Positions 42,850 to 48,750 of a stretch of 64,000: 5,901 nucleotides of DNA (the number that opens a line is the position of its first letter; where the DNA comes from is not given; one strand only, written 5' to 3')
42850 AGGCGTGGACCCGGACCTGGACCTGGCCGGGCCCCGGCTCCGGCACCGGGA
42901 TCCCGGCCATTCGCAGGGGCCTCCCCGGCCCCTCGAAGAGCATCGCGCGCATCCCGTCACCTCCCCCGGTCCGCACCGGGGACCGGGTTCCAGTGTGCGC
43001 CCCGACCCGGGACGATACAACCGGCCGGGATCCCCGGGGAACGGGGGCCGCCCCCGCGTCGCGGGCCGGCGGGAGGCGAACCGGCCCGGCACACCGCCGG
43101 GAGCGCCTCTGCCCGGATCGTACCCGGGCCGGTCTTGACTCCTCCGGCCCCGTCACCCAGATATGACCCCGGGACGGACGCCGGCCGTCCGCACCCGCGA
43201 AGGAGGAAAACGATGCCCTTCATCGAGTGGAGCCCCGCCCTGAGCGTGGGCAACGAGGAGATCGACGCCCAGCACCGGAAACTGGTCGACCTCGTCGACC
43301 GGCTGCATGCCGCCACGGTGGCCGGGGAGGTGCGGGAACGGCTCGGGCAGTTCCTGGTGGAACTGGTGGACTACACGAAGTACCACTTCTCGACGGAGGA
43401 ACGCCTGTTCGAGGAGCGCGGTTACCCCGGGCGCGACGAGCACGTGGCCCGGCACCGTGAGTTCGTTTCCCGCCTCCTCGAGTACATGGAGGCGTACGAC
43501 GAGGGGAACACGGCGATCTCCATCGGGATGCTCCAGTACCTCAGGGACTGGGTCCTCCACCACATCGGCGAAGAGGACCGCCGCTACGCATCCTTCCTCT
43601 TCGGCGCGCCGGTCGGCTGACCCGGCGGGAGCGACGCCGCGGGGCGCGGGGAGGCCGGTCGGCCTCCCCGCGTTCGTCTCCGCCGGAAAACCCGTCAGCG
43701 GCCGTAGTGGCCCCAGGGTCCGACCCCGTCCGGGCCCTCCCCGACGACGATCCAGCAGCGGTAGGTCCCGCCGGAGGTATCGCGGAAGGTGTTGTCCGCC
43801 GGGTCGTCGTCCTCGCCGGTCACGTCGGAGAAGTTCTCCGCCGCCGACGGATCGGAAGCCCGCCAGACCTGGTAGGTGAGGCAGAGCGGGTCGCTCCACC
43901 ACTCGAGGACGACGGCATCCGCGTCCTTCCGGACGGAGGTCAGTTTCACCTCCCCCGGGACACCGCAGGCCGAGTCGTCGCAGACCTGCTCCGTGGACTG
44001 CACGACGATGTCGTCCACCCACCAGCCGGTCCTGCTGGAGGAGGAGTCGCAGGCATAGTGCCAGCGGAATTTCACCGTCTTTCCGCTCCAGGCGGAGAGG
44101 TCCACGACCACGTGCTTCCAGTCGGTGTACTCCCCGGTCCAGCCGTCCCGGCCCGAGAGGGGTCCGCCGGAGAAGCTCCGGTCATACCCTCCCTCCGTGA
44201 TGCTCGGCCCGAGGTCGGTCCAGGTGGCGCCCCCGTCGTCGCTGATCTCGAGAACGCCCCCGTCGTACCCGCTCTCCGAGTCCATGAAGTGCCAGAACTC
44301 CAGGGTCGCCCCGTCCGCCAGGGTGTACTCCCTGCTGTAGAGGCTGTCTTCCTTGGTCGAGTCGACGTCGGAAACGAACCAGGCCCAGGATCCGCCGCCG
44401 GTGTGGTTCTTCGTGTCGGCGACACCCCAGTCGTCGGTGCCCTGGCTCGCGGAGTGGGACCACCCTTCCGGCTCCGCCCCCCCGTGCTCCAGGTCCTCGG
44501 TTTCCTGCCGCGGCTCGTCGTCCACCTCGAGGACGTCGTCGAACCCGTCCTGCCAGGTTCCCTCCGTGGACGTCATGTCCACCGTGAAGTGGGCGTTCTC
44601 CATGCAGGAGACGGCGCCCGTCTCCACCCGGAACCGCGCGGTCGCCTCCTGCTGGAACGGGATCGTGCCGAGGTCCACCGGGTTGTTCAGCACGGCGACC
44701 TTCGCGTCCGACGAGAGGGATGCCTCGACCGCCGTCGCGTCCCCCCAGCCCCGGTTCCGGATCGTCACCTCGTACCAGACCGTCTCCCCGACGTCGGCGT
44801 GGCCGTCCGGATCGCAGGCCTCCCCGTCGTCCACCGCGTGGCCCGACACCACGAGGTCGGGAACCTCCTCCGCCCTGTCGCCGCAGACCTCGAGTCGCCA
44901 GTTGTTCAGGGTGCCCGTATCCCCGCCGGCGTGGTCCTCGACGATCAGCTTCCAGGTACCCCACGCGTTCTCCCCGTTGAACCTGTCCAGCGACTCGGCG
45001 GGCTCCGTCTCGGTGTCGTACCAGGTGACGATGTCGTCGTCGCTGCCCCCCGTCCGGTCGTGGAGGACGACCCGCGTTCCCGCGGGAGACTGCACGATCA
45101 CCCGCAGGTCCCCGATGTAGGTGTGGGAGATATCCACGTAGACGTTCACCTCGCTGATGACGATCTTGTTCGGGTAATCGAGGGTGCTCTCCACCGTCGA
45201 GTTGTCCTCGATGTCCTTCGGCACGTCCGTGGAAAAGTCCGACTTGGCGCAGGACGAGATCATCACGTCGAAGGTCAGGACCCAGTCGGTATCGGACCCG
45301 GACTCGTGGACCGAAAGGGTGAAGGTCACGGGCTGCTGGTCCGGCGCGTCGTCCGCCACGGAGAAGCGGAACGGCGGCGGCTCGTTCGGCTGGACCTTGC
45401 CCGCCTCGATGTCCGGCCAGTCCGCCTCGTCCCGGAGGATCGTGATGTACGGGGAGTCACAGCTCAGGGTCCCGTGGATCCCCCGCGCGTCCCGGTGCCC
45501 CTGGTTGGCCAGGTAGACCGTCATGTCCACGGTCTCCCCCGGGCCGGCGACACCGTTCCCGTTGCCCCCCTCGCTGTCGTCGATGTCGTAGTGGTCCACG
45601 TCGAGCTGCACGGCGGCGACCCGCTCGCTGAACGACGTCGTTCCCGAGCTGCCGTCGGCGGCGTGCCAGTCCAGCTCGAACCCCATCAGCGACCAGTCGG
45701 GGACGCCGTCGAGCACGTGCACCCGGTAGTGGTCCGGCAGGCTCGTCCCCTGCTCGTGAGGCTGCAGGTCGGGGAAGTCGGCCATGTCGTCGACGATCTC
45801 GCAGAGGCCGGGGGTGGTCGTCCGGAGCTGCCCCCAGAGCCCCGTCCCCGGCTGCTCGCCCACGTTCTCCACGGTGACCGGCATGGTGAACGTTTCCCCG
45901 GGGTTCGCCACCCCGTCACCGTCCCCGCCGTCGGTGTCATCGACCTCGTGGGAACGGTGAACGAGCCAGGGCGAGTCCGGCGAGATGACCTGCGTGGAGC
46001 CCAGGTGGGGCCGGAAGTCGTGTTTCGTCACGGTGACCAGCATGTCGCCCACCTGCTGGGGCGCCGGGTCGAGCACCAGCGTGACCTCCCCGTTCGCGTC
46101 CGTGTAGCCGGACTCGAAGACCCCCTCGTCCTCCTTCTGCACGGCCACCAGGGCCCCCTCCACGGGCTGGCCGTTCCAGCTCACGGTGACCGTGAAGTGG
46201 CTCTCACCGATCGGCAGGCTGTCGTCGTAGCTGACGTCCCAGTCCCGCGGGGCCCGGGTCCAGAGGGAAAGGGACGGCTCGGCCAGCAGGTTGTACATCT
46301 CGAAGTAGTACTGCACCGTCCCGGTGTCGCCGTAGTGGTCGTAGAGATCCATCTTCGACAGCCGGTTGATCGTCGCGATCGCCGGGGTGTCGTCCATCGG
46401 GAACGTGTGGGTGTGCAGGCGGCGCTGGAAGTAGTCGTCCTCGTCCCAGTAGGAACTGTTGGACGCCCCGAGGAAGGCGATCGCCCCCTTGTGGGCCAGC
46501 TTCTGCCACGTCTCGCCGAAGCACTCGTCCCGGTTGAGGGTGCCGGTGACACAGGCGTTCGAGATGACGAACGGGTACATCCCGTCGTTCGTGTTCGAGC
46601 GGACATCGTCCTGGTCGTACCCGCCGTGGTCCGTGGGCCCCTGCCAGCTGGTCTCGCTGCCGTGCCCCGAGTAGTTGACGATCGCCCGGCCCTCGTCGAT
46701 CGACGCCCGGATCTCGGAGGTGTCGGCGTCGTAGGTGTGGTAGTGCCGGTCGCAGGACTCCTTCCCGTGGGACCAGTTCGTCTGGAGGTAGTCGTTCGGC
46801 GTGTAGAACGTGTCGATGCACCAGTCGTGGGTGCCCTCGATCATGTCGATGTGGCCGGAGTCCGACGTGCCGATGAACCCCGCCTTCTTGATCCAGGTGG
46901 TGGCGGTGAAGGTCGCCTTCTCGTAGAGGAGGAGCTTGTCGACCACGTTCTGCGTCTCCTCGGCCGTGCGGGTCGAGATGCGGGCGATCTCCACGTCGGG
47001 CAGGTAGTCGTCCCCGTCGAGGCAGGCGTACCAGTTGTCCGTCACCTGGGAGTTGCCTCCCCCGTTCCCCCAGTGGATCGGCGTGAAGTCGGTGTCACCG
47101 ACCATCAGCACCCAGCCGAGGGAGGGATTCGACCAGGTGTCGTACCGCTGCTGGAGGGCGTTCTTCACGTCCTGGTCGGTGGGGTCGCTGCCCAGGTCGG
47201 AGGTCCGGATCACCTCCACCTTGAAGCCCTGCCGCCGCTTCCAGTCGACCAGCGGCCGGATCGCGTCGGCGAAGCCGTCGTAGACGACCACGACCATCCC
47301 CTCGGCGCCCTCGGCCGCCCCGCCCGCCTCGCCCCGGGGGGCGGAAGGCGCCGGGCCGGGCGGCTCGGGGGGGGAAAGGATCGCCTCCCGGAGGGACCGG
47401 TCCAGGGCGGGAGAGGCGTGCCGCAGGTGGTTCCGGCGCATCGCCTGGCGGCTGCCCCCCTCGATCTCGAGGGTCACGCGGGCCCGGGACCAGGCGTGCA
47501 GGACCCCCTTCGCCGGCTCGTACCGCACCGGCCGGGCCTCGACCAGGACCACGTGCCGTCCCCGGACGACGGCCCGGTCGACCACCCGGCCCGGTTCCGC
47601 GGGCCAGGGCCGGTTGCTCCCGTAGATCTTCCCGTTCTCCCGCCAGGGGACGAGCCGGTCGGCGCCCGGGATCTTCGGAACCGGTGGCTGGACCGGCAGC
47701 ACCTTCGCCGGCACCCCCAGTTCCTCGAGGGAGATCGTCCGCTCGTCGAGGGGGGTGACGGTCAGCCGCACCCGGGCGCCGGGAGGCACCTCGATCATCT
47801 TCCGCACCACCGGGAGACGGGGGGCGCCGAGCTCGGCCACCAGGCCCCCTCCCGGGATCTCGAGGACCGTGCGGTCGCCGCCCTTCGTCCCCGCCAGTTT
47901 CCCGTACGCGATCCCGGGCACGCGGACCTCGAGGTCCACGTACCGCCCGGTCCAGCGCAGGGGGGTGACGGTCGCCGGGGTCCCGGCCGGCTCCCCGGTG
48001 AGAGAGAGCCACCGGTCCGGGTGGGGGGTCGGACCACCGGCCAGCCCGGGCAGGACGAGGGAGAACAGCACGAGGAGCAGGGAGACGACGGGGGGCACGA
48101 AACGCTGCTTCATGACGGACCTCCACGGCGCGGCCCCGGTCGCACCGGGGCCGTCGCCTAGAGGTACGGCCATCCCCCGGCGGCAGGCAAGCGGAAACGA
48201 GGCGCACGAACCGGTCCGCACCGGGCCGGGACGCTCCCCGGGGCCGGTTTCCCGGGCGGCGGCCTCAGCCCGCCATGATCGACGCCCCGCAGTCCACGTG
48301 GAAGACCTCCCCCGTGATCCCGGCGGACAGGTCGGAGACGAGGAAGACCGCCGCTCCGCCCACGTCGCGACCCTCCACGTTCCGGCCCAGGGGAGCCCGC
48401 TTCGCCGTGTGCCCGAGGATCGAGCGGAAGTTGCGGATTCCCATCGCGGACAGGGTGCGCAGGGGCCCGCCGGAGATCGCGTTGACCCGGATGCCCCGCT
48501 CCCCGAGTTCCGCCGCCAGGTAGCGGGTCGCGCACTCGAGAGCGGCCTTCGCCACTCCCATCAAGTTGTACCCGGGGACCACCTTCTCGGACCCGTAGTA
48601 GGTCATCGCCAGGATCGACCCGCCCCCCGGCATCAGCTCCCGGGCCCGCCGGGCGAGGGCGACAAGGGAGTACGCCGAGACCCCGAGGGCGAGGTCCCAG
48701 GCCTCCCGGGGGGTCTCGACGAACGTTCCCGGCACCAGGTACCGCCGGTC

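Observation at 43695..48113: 1472-aa secreted gingipain-like (C25) peptidase carrying a proprotein-convertase P-domain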

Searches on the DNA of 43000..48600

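Call 68: search_rna_families(source=window, start=43000, end=48600, threshold=evalue, max_evalue=0.1)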
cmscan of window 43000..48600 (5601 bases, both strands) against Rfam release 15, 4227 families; matches with E-value up to 0.1: 0.
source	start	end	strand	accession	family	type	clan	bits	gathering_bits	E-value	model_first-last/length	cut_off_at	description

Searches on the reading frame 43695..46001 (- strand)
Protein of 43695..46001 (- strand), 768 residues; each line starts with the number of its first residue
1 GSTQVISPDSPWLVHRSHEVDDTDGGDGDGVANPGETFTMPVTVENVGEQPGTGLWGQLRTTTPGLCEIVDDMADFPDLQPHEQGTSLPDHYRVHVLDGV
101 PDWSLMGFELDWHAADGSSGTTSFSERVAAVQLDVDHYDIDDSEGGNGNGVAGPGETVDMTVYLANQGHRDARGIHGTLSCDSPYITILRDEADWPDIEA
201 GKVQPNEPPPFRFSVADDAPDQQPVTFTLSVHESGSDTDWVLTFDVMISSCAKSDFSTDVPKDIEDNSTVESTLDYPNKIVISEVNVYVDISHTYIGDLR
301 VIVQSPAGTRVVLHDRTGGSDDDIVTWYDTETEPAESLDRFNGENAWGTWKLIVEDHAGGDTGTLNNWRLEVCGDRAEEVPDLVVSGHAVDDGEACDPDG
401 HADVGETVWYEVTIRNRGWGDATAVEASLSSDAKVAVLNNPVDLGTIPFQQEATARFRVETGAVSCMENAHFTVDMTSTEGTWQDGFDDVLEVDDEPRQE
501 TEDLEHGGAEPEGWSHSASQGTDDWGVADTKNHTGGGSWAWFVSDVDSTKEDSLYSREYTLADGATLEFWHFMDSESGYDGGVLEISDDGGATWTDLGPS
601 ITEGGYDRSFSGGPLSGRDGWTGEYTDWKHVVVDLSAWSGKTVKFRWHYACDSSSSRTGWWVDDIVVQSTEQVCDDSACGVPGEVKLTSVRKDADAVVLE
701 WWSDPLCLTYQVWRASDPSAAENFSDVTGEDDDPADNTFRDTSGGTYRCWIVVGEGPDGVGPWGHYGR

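Call 41: predict_structure(alignment_id=A3)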
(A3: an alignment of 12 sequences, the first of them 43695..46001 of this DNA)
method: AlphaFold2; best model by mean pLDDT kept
length: 768 residues; sequences in the alignment: 12
mean_pLDDT: 86.6   pTM: 0.50
mean pLDDT of the five models: 86.6, 85.6, 85.4, 84.7, 83.6
residues with pLDDT >= 90: 362; 70-90: 347; 50-70: 53; < 50: 6
segments of 3 or more residues with pLDDT < 50: 1-4
pLDDT, mean of each block of 10 residues (from residue 1): 57 93 85 91 92 93 94 93 89 90 93 91 94 92 86 92 94 93 95 94 94 93 91 81 91 87 87 90 90 72 90 72 71 80 89 84 86 85 93 85 90 90 95 89 91 94 87 95 93 77 56 85 79 68 78 90 86 84 93 91 89 84 90 89 92 67 83 77 85 88 87 90 90 89 84 87 71
secondary structure, 60 per line:
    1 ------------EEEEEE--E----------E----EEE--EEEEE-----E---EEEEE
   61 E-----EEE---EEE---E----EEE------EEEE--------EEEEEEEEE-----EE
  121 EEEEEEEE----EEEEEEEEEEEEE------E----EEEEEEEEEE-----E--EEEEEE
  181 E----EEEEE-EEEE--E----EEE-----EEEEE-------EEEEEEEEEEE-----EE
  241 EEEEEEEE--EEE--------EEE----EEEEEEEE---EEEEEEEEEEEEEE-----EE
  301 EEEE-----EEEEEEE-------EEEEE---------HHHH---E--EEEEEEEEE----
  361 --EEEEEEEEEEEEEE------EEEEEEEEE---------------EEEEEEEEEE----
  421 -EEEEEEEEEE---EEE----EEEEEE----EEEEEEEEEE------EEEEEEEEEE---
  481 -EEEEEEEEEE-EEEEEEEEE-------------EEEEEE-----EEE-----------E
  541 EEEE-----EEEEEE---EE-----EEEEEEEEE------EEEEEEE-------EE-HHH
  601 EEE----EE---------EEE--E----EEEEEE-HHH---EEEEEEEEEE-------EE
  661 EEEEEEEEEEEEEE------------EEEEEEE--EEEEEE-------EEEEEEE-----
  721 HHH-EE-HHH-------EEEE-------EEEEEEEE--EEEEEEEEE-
elements in order (helices of 4 or more, strands of 3 or more residues): E13-18 E37-39 E42-46 E56-61 E67-69 E73-75 E84-86 E93-96 E105-113 E119-128 E133-145 E157-166 E175-181 E186-190 E192-195 E203-205 E211-215 E223-233 E239-248 E251-253 E262-264 E269-276 E280-293 E299-304 E310-316 E324-328 H338-341 E348-356 E363-376 E383-391 E407-416 E422-431 E435-437 E442-447 E452-461 E468-477 E482-491 E493-501 E515-520 E526-528 E540-544 E550-555 E566-574 E581-587 E601-603 E619-621 E629-634 E642-651 E659-674 E687-693 E696-701 E709-715 E738-741 E749-756 E759-767

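Call 43: fold_search(model_id=the predicted structure, library=pdb)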
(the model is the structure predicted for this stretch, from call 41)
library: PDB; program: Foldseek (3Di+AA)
matches with E <= 10: 1831; with E <= 0.001: 239
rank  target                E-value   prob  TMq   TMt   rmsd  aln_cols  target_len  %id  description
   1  9ijj_C                2.1e-12  1.00  0.20  0.17  22.6       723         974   11  In situ structure of the central apparatus in mouse sperm axoneme. (released 2025-06-04)
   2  9ijj_h                1.1e-11  1.00  0.14  0.09  35.8       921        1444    9  In situ structure of the central apparatus in mouse sperm axoneme. (released 2025-06-04)
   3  9ijj_4H               1.2e-10  1.00  0.12  0.04  56.5       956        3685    8  In situ structure of the central apparatus in mouse sperm axoneme. (released 2025-06-04)
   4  3prx_B                1.2e-10  1.00  0.15  0.11  27.8       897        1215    9  Structure of Complement C5 in Complex with CVF and SSL7 (released 2011-01-19)
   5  9ijj_4G               1.7e-10  1.00  0.14  0.04  47.0       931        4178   10  In situ structure of the central apparatus in mouse sperm axoneme. (released 2025-06-04)
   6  8b0g_A                2.0e-10  1.00  0.18  0.13  43.5       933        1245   11  2C9, C5b9-CD59 structure (released 2023-02-22)
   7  7sqc_2B               2.7e-10  1.00  0.16  0.16  42.2       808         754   10  Ciliary C1 central pair apparatus isolated from Chlamydomonas reinhardtii (released 2022-04-13)
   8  8beg_B                1.3e-09  1.00  0.11  0.13  31.8       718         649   10  Structure of Ig-like domains from PrgB (released 2022-11-30)
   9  3pvm_B                2.9e-09  1.00  0.15  0.11  27.8       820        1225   10  Structure of Complement C5 in Complex with CVF (released 2011-01-19)
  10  8d82_A                3.5e-09  1.00  0.13  0.16  28.2       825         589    8  Cryo-EM structure of human IL-6 signaling complex in detergent: model containing full extracellular domains (released 2023-03-29)
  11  8v2b_B                6.3e-09  1.00  0.11  0.13  28.4       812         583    8  Cryo-EM structure of mouse type II OSM receptor complex: model for full extracellular assembly (released 2024-11-20)
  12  8b0f_A                2.1e-08  1.00  0.19  0.13  43.1       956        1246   10  CryoEM structure of C5b8-CD59 (released 2023-02-22)
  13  7js4                  3.3e-08  1.00  0.15  0.13  25.8       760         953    9  The structure of the M60 catalytic domain with the CBM51-1 and CBM51-2 domains from Clostridium perfringens ZmpB (released 2021-02-03)
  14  7ad6_B                3.3e-08  1.00  0.17  0.20  39.5       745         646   11  Crystal structure of human complement C5 in complex with the K92 bovine knob domain peptide. (released 2021-03-10)
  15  3pvm_A                3.6e-08  1.00  0.18  0.10  40.5       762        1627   12  Structure of Complement C5 in Complex with CVF (released 2011-01-19)
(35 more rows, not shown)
